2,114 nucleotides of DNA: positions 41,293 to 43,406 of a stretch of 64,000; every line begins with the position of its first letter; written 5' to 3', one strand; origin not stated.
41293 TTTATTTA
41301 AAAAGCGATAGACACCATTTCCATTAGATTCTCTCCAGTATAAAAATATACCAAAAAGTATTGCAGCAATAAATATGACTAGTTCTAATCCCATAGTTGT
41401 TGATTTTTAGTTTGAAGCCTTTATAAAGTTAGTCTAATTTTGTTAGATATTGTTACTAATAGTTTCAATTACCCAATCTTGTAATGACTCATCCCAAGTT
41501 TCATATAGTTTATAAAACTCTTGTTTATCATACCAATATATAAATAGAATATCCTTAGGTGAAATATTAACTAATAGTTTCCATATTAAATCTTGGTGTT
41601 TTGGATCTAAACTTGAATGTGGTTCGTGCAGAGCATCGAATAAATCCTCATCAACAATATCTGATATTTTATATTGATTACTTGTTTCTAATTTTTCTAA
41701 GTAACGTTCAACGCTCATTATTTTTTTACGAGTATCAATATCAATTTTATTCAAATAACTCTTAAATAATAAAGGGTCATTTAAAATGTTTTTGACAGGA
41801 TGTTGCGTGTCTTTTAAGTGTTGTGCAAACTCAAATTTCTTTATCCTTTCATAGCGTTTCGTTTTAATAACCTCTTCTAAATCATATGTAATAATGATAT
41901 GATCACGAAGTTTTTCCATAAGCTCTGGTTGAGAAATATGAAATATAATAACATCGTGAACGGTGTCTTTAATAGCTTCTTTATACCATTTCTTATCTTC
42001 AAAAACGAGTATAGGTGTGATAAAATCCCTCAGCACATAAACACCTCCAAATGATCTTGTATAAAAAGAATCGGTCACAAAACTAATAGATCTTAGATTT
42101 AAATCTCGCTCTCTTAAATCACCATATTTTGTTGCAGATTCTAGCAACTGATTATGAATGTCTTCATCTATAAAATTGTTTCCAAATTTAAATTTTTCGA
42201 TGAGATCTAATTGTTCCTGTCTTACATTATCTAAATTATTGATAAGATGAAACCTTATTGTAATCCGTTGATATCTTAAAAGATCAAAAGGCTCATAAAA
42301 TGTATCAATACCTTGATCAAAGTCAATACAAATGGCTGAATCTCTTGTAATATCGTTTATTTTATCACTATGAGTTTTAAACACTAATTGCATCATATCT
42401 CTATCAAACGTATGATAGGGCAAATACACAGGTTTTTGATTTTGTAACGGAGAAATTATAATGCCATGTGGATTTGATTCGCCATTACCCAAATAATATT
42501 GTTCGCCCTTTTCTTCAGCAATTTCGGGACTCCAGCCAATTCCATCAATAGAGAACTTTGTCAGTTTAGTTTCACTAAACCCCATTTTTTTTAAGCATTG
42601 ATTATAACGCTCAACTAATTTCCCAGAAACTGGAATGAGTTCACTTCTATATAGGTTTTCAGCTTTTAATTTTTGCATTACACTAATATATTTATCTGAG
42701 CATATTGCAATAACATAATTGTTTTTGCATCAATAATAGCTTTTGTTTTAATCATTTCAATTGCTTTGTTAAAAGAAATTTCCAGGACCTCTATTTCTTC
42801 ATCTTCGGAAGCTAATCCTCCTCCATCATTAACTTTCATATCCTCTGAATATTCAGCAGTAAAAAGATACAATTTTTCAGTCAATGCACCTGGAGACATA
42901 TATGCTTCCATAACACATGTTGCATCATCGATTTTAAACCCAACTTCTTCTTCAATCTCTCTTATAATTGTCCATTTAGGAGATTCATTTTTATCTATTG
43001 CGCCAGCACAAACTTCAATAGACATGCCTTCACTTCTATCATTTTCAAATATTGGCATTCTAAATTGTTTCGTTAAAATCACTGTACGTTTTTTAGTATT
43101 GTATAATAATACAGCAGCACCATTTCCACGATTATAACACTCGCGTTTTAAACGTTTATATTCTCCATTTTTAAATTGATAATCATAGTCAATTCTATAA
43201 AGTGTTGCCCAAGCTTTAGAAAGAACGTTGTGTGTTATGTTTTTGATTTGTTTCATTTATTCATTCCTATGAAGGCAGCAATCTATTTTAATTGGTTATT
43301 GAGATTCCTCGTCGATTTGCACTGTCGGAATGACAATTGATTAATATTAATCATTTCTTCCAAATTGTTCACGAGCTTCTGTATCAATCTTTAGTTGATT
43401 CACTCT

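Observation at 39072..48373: Eight-gene minus-strand cluster of mostly unrecognisable proteins around an AAA+ ATPase: candidate undescribed envelope-associated system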

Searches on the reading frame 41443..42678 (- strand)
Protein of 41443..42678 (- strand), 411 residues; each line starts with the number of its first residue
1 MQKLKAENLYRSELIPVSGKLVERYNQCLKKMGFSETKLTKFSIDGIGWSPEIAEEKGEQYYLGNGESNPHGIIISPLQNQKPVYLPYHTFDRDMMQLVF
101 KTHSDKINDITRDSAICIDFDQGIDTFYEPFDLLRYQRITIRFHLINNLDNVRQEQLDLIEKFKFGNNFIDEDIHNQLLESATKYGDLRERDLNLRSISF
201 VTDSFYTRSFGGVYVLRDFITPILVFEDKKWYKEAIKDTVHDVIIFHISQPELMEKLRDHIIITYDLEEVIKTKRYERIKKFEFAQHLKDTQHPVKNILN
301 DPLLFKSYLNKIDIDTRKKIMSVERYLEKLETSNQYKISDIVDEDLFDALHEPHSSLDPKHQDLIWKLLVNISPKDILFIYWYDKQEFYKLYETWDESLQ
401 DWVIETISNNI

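Call 3: search_protein_families(library=pfam, proteins=[window:41443-42678:-], max_evalue=0.1)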
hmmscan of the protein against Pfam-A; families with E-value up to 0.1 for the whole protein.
window:41443-42678:- (411 aa): 1 family
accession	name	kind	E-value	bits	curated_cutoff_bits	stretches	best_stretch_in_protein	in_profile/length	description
PF20343.3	DUF6638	-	2.4e-34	119.4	27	2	14-232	5-226/439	Family of unknown function (DUF6638)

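Call 4: search_protein_families(library=padloc, proteins=[window:41443-42678:-], max_evalue=0.1)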
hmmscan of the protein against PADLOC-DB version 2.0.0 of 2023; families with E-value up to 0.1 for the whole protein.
window:41443-42678:- (411 aa): 0 families

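Call 5: search_protein_families(library=ncbifam, proteins=[window:41443-42678:-], max_evalue=0.1)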
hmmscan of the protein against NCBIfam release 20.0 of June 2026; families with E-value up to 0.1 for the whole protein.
window:41443-42678:- (411 aa): 0 families

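Call 11: search_solved_structures(query=window:41443-42678:-, max_evalue=1)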
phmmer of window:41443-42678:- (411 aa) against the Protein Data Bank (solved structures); distinct sequences matched with E-value up to 1: 3.
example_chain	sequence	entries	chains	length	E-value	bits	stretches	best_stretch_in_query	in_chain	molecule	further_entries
4y1q_A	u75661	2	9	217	0.22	14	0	57-99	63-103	Extracellular heme acquisition hemophore HasA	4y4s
4jer_A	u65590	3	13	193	0.37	13.2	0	57-99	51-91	Hemophore HasA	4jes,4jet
4xzd_A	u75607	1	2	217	0.42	13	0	57-99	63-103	Extracellular heme acquisition hemophore HasA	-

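Call 17: search_protein_families(library=phrogs, proteins=[window:41443-42678:-], max_evalue=0.01)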
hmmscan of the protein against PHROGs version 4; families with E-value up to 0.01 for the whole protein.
window:41443-42678:- (411 aa): 1 family
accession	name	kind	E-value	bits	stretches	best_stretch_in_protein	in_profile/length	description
phrog_25724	-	unknown function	0.0092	16.5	1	44-177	26-153/214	-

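Call 62: search_solved_structures(query=A7, max_evalue=1)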
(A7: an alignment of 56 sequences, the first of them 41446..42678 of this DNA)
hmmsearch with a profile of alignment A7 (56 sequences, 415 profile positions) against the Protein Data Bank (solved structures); distinct sequences matched with E-value up to 1: 4.
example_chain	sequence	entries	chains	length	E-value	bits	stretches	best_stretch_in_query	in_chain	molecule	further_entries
8whn_A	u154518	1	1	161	0.22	13.5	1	253-368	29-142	Ribophorin 1 superfamily protein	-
4iqn_A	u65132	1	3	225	0.25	13.4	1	297-389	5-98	Putative cytoplasmic protein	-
7fcr_A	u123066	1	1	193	0.53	12.3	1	296-369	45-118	Apolipoprotein E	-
7fcs_A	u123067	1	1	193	0.64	12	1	296-369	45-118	Apolipoprotein E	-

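Call 91: predict_structure(alignment_id=A11)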
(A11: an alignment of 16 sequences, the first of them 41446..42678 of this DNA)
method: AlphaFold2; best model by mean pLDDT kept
length: 411 residues; sequences in the alignment: 16
mean_pLDDT: 89.9   pTM: 0.85
mean pLDDT of the five models: 89.9, 89.9, 89.3, 87.5, 87.0
residues with pLDDT >= 90: 275; 70-90: 120; 50-70: 16; < 50: 0
segments of 3 or more residues with pLDDT < 50: none
pLDDT, mean of each block of 10 residues (from residue 1): 88 90 96 94 94 90 72 94 82 92 95 93 68 85 93 92 83 90 91 92 88 88 93 81 90 93 91 93 91 93 95 93 92 85 92 93 94 93 88 93 93 81
secondary structure, 60 per line:
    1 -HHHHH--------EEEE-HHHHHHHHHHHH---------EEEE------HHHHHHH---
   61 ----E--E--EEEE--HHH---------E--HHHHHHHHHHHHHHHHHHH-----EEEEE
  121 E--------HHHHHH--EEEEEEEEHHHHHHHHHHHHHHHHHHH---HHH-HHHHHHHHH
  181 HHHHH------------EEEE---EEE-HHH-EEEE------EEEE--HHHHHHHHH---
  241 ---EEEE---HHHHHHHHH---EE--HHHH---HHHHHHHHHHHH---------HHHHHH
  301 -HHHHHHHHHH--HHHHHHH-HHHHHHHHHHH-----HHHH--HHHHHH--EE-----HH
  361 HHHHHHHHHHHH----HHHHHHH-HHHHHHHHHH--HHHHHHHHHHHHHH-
elements in order: H2-6 E15-18 H20-31 E41-44 H51-57 E71-74 H92-110 E116-121 H130-135 E138-145 H146-164 H172-185 E198-201 E205-207 E213-216 E223-226 H229-237 E244-247 H251-259 H267-270 H274-285 H295-300 H302-311 H314-320 H322-332 H338-341 H344-349 H359-372 H377-383 H385-394 H397-410

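Call 93: fold_search(model_id=the predicted structure, library=pdb)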
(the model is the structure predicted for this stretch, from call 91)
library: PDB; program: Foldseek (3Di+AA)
matches with E <= 10: 93; with E <= 0.001: 0
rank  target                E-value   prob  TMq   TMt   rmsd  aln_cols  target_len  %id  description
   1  5vhv_A                1.1e+00  0.07  0.10  0.10  15.9       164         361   13  Pseudomonas fluorescens alkylpurine DNA glycosylase AlkC bound to DNA containing an oxocarbenium-intermediate analog (released 2017-10-25)
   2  5tft_D                1.3e+00  0.02  0.08  0.08  22.0       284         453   13  Structure of cytochrome P450 2D6 (CYP2D6) BACE1 inhibitor complex (released 2017-01-11)
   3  4xry_D                1.4e+00  0.02  0.08  0.08  21.9       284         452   13  Human Cytochrome P450 2D6 BACE1 Inhibitor 5 Complex (released 2015-05-20)
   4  4ddq_C                1.4e+00  0.03  0.10  0.09  19.6       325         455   10  Structural plasticity of the Bacillus subtilis GyrA homodimer (released 2013-02-13)
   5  8f5h_B                1.8e+00  0.03  0.07  0.15  18.1       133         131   21  SARS-CoV-2 S2 helix epitope scaffold (released 2023-10-11)
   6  8f5h_A                2.1e+00  0.03  0.07  0.15  18.2       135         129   21  SARS-CoV-2 S2 helix epitope scaffold (released 2023-10-11)
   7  8a3v_D                2.2e+00  0.08  0.08  0.20  14.5       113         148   12  Crystal structure of the Vibrio cholerae replicative helicase (VcDnaB) in complex with its loader protein (VcDciA) (released 2023-02-15)
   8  2ve3_A                2.3e+00  0.02  0.10  0.10  17.8       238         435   11  Retinoic acid bound cyanobacterial CYP120A1 (released 2008-04-29)
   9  2vof_A                2.5e+00  0.02  0.07  0.15  16.3       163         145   13  Structure of mouse A1 bound to the Puma BH3-domain (released 2008-03-04)
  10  4xry_C                2.7e+00  0.01  0.09  0.08  22.1       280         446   12  Human Cytochrome P450 2D6 BACE1 Inhibitor 5 Complex (released 2015-05-20)
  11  5tft_B                2.7e+00  0.01  0.08  0.07  22.5       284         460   13  Structure of cytochrome P450 2D6 (CYP2D6) BACE1 inhibitor complex (released 2017-01-11)
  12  4ol9                  3.0e+00  0.02  0.09  0.11  13.6       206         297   10  Crystal Structure of putative 2-dehydropantoate 2-reductase PanE from Mycobacterium tuberculosis complexed with NADP and (released 2014-02-26)
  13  1r9o                  3.0e+00  0.02  0.10  0.10  21.4       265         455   15  Crystal Structure of P4502C9 with Flurbiprofen bound (released 2004-06-15)
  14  1yaf_C                3.3e+00  0.02  0.09  0.14  14.5       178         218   12  Structure of TenA from Bacillus subtilis (released 2005-02-22)
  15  4nfu_A                3.5e+00  0.02  0.09  0.06  22.3       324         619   10  Structure of the central plant immunity signaling node EDS1 in complex with its interaction partner SAG101 (released 2013-12-11)
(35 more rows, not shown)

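Call 96: search_dna_similar(query=window:41446-42678:-, collection=plasmids, mode=protein, max_evalue=0.001, max_rows=15)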
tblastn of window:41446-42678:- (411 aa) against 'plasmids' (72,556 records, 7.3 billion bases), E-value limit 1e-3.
Records with a match: 6; places in all: 6; records where one place covers at least 80% of the query: 6.
Best place of each record, by identity: <60% 6.
By first word of the organism name: Sinorhizobium 4; Shinella 1; Rhizobium 1.
By predicted mobility (MOB-suite, as given by PLSDB): non-mobilizable 6.
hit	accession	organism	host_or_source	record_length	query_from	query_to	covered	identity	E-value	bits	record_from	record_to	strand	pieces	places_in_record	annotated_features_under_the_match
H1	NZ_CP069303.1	Shinella sp. PSBB067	monoisolate,Minnesota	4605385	4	410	99%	26.2%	3e-22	107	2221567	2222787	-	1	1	none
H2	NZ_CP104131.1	Sinorhizobium sp. K101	Phaseolus vulgaris,cell ...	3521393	4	410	99%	25.9%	4e-27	121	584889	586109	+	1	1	none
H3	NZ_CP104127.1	Sinorhizobium sp. M103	Phaseolus vulgaris,cell ...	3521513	4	410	99%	25.9%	4e-27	121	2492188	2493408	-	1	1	none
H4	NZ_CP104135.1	Sinorhizobium sp. C101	Phaseolus vulgaris,cell ...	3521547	4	410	99%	25.9%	4e-27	121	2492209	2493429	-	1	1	none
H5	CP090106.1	Sinorhizobium meliloti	Medicago,Cell culture,Plant nodule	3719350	4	410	99%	25.4%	6e-28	124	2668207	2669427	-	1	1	hypothetical protein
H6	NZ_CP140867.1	Rhizobium leguminosarum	Trifolium pratense,whole organism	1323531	1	410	100%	22.4%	5e-12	76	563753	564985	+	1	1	record has no annotation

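Call 97: search_dna_similar(query=window:41446-42678:-, collection=phages, mode=protein, max_evalue=0.001, max_rows=15)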
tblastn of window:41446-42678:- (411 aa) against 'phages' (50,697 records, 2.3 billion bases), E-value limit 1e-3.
No match.

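Call 98: get_annotated_region(hit=H5, flank=9000)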
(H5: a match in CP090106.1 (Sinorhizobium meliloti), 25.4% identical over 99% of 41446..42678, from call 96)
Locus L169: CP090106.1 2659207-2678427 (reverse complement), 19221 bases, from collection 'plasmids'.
description: Sinorhizobium meliloti strain Ak57 plasmid pSymB, complete sequence
organism: Sinorhizobium meliloti (NCBI taxid 382)
taxonomy: Bacteria; Pseudomonadota; Alphaproteobacteria; Hyphomicrobiales; Rhizobiaceae; Sinorhizobium; Sinorhizobium meliloti
host: -; source: Medicago,Cell culture,Plant nodule; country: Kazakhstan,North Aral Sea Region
typing (MOB-suite, as given by PLSDB): non-mobilizable
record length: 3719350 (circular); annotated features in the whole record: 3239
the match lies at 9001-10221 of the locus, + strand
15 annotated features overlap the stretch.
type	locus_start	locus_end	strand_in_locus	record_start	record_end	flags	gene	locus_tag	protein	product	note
CDS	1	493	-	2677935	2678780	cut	choW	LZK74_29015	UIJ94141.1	choline ABC transporter permease subunit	-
CDS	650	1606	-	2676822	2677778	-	-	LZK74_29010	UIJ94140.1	choline ABC transporter substrate-binding protein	-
CDS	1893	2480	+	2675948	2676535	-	-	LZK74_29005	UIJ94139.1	thymidine kinase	-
CDS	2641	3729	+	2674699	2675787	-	-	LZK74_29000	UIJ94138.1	hypothetical protein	-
CDS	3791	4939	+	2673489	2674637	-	-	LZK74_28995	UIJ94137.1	hypothetical protein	-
CDS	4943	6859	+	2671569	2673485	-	-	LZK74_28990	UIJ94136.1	ATP-binding protein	-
CDS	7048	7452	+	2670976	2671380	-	-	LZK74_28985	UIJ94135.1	endonuclease domain-containing protein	-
CDS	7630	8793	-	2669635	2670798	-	-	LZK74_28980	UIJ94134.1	IS4-like element ISRm16 family transposase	-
CDS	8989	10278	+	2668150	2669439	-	-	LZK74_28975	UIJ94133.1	hypothetical protein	-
CDS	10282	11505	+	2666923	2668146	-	-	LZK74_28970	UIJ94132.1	DUF2333 family protein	-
CDS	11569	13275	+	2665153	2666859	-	-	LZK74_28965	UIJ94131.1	formate--tetrahydrofolate ligase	-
CDS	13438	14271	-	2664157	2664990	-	-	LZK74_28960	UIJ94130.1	extensin family protein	-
CDS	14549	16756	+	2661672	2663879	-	-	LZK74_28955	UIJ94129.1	TonB-dependent hemoglobin/transferrin/lactoferrin family receptor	-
CDS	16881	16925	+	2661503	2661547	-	trpLE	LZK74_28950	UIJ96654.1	trpE operon leader peptide TrpLE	-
CDS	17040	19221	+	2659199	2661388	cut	-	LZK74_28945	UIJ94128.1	anthranilate synthase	-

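Call 107: search_protein_families(library=pfam, proteins=[L169:2641-3726:+, L169:3791-4936:+, L169:4943-6856:+, L169:8989-10275:+, L169:10282-11502:+], max_evalue=0.1)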
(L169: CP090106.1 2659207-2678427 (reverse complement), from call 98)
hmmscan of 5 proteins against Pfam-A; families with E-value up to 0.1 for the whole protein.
L169:2641-3726:+ (362 aa): 2 families
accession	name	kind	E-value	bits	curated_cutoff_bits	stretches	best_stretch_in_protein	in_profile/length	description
PF20813.2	FhbB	-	0.015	16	27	0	246-285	4-43/80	Factor H binding protein B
PF10473.14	CENP-F_leu_zip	-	0.021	15.3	34.5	1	137-213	56-134/140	Leucine-rich repeats of kinetochore protein Cenp-F/LEK1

L169:3791-4936:+ (382 aa): 0 families

L169:4943-6856:+ (638 aa): 1 family
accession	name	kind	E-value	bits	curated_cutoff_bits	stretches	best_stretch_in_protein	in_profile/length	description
PF00004.35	AAA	-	1.8e-10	41.8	21.2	1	308-438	5-125/131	ATPase family associated with various cellular activities (AAA)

L169:8989-10275:+ (429 aa): 1 family
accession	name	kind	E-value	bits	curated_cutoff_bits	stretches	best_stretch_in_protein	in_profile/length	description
PF20343.3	DUF6638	-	8.2e-76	256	27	1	11-428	2-413/439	Family of unknown function (DUF6638)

L169:10282-11502:+ (407 aa): 2 families
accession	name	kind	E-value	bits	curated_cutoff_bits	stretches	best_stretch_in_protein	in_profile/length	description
PF10095.14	DUF2333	-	6.2e-16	58.7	22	2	181-296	86-196/330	Uncharacterized protein conserved in bacteria (DUF2333)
PF08510.17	PIG-P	-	0.1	12.9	39.3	0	23-99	20-86/121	PIG-P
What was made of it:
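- On DUF6638 (PF20343): The S. meliloti orthologue scores 256 bits over the full length (call 107).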

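Call 115: get_annotated_region(hit=H1, flank=8000)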
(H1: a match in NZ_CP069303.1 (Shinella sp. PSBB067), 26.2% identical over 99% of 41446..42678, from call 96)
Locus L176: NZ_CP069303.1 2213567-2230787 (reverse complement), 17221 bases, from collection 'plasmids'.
description: Shinella sp. PSBB067 plasmid unnamed1, complete sequence
organism: Shinella sp. PSBB067 (NCBI taxid 2715959)
taxonomy: Bacteria; Pseudomonadota; Alphaproteobacteria; Hyphomicrobiales; Rhizobiaceae; Shinella; Shinella sp. PSBB067
host: -; source: monoisolate,Minnesota; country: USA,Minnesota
typing (MOB-suite, as given by PLSDB): non-mobilizable; mating-pair formation MPF_T
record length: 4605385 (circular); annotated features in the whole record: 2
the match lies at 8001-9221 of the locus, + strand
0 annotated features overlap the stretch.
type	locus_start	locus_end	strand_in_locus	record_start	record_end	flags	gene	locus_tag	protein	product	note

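Call 116: get_annotated_region(hit=H2, flank=8000)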
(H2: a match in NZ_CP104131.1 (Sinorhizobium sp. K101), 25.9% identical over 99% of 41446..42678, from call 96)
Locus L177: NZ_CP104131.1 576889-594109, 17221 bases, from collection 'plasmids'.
description: Sinorhizobium sp. K101 plasmid pK101a, complete sequence
organism: Sinorhizobium sp. K101 (NCBI taxid 2976820)
taxonomy: Bacteria; Pseudomonadota; Alphaproteobacteria; Hyphomicrobiales; Rhizobiaceae; Sinorhizobium; Sinorhizobium sp. K101
host: -; source: Phaseolus vulgaris,cell culture,Phaseolus vulgaris nodule,nodule from plant grown in inoculum free soil; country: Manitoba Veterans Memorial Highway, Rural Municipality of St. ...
typing (MOB-suite, as given by PLSDB): non-mobilizable
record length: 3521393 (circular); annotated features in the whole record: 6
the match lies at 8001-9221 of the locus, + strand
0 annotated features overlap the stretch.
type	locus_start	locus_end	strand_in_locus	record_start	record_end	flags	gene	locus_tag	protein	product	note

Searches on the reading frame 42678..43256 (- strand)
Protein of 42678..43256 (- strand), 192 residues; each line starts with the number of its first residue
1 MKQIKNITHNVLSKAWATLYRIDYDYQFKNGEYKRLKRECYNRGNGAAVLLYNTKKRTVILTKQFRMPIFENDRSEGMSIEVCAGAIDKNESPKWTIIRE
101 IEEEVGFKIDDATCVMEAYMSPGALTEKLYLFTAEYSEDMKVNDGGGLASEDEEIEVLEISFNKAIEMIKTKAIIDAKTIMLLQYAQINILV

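Call 3: search_protein_families(library=pfam, proteins=[window:42678-43256:-], max_evalue=0.1)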
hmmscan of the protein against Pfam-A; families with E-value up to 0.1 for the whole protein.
window:42678-43256:- (192 aa): 2 families
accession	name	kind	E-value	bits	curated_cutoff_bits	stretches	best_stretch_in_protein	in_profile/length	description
PF00293.34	NUDIX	-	2.1e-11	44.4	21.1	1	44-178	3-129/134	NUDIX domain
PF22327.2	Nudt16-like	-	0.033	14.6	27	1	48-125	4-81/161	U8 snoRNA-decapping enzyme-like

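Call 4: search_protein_families(library=padloc, proteins=[window:42678-43256:-], max_evalue=0.1)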
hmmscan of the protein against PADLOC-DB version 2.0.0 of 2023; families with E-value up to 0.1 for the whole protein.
window:42678-43256:- (192 aa): 1 family
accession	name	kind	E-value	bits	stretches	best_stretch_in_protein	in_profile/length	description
PDLC04899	PDC-S07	-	1.8e-06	25.6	1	77-138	32-93/135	-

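Call 5: search_protein_families(library=ncbifam, proteins=[window:42678-43256:-], max_evalue=0.1)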
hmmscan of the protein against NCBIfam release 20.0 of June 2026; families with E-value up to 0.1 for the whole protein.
window:42678-43256:- (192 aa): 14 families
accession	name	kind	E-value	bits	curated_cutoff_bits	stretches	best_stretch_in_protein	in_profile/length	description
NF011585.0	PRK15009.1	equivalog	5.2e-56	189.4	234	1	2-191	3-189/191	GDP-mannose pyrophosphatase NudK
TIGR00052.1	TIGR00052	subfamily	2.9e-44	150.9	79.55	1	9-187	9-187/188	nudix-type nucleoside diphosphatase, YffH/AdpP family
NF008003.0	PRK10729.1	equivalog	7.6e-22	77.6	248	1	6-188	18-199/210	ADP-ribose diphosphatase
NF008736.0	PRK11762.1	equivalog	6.8e-12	45.3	169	1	12-184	14-175/186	ADP compounds hydrolase NudE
NF008044.0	PRK10776.1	equivalog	0.0004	20.3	148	1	78-118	31-71/130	8-oxo-dGTP diphosphatase MutT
NF001936.0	PRK00714.1-3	equivalog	0.00058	19.8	118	1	58-133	12-93/155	RNA pyrophosphohydrolase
NF001938.0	PRK00714.1-5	equivalog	0.0014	18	116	1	40-108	11-75/172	RNA pyrophosphohydrolase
TIGR00586.1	mutt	equivalog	0.0029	17.6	97.9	1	73-112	27-66/129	8-oxo-dGTP diphosphatase MutT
NF006961.0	PRK09438.1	equivalog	0.0046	16.4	103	1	83-113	37-67/151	dihydroneopterin triphosphate diphosphatase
NF001935.0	PRK00714.1-2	equivalog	0.005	16.4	259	1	65-111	18-64/183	RNA pyrophosphohydrolase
NF001937.0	PRK00714.1-4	equivalog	0.0057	16.3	139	1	69-116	22-69/161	RNA pyrophosphohydrolase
NF006530.0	PRK08999.1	equivalog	0.0057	15.7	245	1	76-118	31-73/315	Nudix family hydrolase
NF001934.0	PRK00714.1-1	equivalog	0.017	14.5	241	1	73-116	26-69/176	RNA pyrophosphohydrolase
NF041652.1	Nud_hyd_Dein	equivalog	0.038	14.2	200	1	47-111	16-76/152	Nudix hydrolase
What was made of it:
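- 42678..43256 (-): Accessory but frequent insertion: 192-aa Nudix hydrolase of the YffH/AdpP (NudK-like) subfamily. Its stop overlaps the DUF6638 start (TAATG). The NudK equivalog scores 189 against 234, so it is below cut-off (call 5).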

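Call 17: search_protein_families(library=phrogs, proteins=[window:42678-43256:-], max_evalue=0.01)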
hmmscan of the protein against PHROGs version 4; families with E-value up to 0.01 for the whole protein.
window:42678-43256:- (192 aa): 4 families
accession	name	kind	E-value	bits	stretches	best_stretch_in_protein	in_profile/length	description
phrog_1185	-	other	2.4e-07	31.5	1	44-138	148-239/301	nudix hydrolase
phrog_1198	-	other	0.00043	21.1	1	83-111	69-97/253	MutT/NUDIX hydrolase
phrog_19657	-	other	0.00068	20.6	1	37-114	15-95/176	nudix hydrolase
phrog_15528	-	head and packaging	0.0031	16.9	1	74-116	539-581/794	portal protein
